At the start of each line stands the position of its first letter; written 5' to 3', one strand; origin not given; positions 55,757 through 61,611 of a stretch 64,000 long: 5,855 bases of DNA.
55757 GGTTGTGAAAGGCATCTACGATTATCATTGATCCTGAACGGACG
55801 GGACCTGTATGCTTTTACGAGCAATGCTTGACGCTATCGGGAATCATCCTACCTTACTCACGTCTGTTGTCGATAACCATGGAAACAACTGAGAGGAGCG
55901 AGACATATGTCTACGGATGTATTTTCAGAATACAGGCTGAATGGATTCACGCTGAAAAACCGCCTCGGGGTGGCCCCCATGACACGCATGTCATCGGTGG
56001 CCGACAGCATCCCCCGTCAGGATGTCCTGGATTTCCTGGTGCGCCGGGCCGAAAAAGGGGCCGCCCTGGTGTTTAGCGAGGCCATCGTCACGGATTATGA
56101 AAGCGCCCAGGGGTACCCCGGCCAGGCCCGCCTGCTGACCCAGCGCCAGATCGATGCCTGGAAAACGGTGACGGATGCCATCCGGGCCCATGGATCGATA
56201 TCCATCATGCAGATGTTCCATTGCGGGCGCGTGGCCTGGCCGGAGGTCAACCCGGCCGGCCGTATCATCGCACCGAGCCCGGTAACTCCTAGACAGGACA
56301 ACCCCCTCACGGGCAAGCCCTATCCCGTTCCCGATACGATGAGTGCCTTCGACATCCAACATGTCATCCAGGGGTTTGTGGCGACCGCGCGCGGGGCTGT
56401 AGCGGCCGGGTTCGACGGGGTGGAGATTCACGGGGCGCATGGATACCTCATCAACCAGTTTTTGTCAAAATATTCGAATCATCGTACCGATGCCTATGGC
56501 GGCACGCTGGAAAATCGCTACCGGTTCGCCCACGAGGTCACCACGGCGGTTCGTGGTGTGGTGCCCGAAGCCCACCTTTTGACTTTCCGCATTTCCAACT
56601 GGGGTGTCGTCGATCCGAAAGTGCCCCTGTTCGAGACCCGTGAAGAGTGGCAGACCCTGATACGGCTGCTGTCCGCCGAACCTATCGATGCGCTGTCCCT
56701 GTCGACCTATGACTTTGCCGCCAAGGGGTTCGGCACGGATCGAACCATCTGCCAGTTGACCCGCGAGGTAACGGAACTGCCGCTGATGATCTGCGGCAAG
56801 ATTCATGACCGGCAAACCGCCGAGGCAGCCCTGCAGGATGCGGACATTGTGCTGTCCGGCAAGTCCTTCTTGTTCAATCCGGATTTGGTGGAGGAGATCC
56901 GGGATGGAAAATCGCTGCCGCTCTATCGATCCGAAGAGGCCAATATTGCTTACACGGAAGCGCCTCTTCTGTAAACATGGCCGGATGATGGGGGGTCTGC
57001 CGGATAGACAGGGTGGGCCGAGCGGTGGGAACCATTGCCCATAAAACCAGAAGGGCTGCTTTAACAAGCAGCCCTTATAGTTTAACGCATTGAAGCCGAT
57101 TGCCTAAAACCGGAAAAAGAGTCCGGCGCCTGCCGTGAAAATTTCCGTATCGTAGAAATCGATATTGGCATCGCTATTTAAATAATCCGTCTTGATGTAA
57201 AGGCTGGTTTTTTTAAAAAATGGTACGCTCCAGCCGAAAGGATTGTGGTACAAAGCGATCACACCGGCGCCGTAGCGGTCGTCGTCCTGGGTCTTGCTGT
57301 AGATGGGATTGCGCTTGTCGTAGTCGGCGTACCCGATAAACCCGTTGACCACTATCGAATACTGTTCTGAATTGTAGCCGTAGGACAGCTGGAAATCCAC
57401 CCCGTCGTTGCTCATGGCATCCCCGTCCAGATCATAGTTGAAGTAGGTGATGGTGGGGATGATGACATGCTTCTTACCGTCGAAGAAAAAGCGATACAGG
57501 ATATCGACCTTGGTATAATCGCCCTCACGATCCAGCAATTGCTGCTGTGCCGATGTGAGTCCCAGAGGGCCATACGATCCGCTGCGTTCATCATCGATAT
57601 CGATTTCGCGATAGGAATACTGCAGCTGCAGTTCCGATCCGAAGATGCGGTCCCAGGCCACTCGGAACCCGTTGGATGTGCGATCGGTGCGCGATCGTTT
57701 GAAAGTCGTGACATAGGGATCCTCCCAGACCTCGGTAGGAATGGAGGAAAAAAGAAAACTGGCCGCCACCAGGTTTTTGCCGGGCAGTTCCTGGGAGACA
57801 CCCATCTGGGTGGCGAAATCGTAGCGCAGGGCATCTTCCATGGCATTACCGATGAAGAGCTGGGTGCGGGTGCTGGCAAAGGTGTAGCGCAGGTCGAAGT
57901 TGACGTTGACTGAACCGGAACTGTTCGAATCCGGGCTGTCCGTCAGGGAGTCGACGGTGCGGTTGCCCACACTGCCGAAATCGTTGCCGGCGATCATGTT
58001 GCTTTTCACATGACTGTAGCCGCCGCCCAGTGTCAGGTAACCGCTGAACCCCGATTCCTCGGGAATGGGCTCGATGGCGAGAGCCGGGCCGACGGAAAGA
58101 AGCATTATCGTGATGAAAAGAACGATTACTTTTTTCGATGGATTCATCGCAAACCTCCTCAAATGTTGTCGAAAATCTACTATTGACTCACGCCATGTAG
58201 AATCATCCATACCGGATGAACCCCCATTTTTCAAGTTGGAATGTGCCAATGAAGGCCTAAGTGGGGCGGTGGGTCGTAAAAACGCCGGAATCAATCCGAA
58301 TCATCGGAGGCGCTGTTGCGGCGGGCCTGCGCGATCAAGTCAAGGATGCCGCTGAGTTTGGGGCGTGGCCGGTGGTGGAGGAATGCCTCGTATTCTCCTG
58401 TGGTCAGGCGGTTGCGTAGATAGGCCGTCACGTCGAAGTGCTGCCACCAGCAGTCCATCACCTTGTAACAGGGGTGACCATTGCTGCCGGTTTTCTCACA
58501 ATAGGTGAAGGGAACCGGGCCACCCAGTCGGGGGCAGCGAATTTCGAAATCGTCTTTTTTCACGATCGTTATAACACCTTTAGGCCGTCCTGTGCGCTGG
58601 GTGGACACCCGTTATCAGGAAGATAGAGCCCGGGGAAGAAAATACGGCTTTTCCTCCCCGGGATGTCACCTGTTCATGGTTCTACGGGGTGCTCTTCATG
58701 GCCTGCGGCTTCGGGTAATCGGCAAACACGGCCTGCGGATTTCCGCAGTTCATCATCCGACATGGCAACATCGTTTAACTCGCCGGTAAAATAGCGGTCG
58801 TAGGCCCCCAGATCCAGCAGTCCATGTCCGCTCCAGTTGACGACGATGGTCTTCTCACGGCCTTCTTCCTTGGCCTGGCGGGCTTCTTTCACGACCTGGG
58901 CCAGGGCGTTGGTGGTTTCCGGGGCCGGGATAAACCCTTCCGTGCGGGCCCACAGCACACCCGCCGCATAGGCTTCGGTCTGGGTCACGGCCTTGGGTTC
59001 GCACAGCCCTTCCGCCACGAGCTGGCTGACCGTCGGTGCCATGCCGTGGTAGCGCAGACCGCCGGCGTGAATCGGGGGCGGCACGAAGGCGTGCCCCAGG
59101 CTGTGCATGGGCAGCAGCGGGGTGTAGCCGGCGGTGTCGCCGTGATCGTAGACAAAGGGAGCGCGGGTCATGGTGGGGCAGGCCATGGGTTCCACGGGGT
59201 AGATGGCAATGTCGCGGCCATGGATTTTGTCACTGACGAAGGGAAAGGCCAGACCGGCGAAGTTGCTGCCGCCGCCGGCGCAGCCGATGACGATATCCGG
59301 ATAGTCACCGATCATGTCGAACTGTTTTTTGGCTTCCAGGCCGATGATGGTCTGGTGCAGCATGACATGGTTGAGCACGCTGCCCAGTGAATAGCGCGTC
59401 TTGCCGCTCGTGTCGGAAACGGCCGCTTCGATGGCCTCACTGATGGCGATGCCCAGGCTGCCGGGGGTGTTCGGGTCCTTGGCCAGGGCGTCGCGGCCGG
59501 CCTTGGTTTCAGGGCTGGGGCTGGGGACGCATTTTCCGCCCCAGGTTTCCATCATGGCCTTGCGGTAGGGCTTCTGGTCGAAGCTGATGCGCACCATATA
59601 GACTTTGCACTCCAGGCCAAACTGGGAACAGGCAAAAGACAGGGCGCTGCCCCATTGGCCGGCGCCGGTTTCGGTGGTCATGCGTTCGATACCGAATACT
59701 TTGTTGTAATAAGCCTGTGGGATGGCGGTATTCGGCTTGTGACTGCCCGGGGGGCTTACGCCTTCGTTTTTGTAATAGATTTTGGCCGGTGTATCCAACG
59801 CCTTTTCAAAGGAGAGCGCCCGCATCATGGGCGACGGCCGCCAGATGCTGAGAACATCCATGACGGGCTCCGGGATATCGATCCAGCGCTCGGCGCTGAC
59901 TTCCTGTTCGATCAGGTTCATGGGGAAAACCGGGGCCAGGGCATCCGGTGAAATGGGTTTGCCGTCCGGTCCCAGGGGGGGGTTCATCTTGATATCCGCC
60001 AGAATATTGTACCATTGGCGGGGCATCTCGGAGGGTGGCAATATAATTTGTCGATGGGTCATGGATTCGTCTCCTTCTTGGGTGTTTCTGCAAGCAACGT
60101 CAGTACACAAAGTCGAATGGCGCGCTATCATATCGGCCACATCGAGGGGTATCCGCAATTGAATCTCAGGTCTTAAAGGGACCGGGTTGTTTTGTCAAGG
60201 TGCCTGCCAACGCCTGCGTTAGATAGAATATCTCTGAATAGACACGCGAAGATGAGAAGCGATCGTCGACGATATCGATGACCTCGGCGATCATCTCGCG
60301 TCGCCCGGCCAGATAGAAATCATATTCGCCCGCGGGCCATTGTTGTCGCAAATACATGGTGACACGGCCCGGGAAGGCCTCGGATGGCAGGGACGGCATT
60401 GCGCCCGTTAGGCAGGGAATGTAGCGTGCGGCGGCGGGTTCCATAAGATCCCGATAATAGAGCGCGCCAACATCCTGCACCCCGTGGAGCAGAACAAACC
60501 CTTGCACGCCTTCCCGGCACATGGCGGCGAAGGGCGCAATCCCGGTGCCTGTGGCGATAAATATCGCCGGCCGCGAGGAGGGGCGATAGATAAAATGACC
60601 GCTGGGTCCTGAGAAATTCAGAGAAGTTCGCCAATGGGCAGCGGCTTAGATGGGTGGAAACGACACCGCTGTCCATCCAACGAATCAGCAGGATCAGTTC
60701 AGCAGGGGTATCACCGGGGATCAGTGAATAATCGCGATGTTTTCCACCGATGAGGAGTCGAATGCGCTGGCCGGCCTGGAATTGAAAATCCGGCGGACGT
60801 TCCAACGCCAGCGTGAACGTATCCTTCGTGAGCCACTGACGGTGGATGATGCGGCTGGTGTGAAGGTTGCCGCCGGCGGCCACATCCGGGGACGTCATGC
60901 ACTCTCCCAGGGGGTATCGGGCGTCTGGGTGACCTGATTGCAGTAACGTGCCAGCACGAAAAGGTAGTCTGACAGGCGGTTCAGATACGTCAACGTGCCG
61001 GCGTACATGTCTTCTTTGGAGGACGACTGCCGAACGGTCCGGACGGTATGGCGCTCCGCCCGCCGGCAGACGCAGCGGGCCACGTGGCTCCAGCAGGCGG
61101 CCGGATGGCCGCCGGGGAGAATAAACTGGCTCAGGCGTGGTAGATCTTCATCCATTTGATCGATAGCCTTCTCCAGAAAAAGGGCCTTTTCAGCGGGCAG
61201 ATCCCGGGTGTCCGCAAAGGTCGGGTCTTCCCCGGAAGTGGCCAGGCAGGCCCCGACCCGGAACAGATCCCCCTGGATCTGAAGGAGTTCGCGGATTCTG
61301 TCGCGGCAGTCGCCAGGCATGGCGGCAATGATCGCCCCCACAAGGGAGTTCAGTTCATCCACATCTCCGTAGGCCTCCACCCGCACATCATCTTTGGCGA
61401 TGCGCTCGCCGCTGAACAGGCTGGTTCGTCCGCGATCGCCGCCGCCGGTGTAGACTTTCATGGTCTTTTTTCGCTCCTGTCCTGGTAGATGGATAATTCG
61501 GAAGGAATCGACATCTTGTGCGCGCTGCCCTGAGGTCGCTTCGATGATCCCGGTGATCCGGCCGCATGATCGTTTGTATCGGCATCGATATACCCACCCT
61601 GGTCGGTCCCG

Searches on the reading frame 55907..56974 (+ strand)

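Call 52: search_protein_families(library=pfam, proteins=[window:55907-56974:+], max_evalue=0.001)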
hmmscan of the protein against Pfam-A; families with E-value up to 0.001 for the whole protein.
window:55907-56974:+ (355 aa): 1 family
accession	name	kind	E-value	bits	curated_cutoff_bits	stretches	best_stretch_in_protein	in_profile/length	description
PF00724.26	Oxidored_FMN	-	6.3e-66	223.4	27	1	11-335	8-339/342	NADH:flavin oxidoreductase / NADH oxidase family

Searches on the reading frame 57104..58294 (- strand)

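Call 52: search_protein_families(library=pfam, proteins=[window:57104-58294:-], max_evalue=0.001)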
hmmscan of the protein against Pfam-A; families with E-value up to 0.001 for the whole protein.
window:57104-58294:- (396 aa): 1 family
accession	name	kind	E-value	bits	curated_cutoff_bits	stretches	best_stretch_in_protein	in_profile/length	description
PF11059.14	DUF2860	-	1.6e-71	241.3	22.9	1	82-394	1-293/294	Protein of unknown function (DUF2860)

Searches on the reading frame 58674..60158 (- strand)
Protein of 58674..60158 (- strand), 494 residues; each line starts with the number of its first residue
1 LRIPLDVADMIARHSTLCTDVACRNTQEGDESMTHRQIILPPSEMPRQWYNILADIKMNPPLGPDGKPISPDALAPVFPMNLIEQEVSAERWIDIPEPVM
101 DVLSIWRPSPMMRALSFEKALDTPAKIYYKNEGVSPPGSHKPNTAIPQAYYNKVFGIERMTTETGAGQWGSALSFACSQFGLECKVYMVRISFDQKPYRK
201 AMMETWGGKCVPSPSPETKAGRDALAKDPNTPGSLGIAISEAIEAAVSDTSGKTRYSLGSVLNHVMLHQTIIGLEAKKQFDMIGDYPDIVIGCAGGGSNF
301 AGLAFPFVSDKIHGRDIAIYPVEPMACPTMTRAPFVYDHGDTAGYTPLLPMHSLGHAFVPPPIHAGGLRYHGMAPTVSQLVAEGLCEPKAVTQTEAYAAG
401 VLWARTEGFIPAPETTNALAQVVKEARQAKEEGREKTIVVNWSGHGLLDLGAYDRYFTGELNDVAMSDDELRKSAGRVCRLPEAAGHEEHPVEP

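Call 52: search_protein_families(library=pfam, proteins=[window:58674-60158:-], max_evalue=0.001)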
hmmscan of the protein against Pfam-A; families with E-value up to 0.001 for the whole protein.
window:58674-60158:- (494 aa): 1 family
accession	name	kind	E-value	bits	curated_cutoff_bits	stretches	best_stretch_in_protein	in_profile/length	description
PF00291.31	PALP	-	9.4e-31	107.7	35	1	106-444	5-295/295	Pyridoxal-phosphate dependent enzyme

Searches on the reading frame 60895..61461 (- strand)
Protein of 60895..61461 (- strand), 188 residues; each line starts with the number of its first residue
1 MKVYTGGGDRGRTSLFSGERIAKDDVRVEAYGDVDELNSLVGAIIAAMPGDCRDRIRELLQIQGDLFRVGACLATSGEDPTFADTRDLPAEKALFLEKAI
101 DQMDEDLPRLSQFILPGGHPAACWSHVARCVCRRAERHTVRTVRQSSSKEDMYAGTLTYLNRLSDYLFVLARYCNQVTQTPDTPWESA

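Call 52: search_protein_families(library=pfam, proteins=[window:60895-61461:-], max_evalue=0.001)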
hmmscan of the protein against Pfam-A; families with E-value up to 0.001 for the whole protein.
window:60895-61461:- (188 aa): 1 family
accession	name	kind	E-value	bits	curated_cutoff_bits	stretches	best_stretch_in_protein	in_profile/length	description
PF01923.23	Cob_adeno_trans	-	1.2e-55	188.6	24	1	3-174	1-171/171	Cobalamin adenosyltransferase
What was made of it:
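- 60895..61461 (-): PduO-type cobalamin adenosyltransferase (unlinked; shows capacity to make the Ado upper ligand). PF01923 E=1.2e-55 (call 52).
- Checked: The PduO-type adenosyltransferase is real (60895-61461, minus strand, PF01923 E=1e-55, call 52) but lies 33.8 kb away with no sign of linkage.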
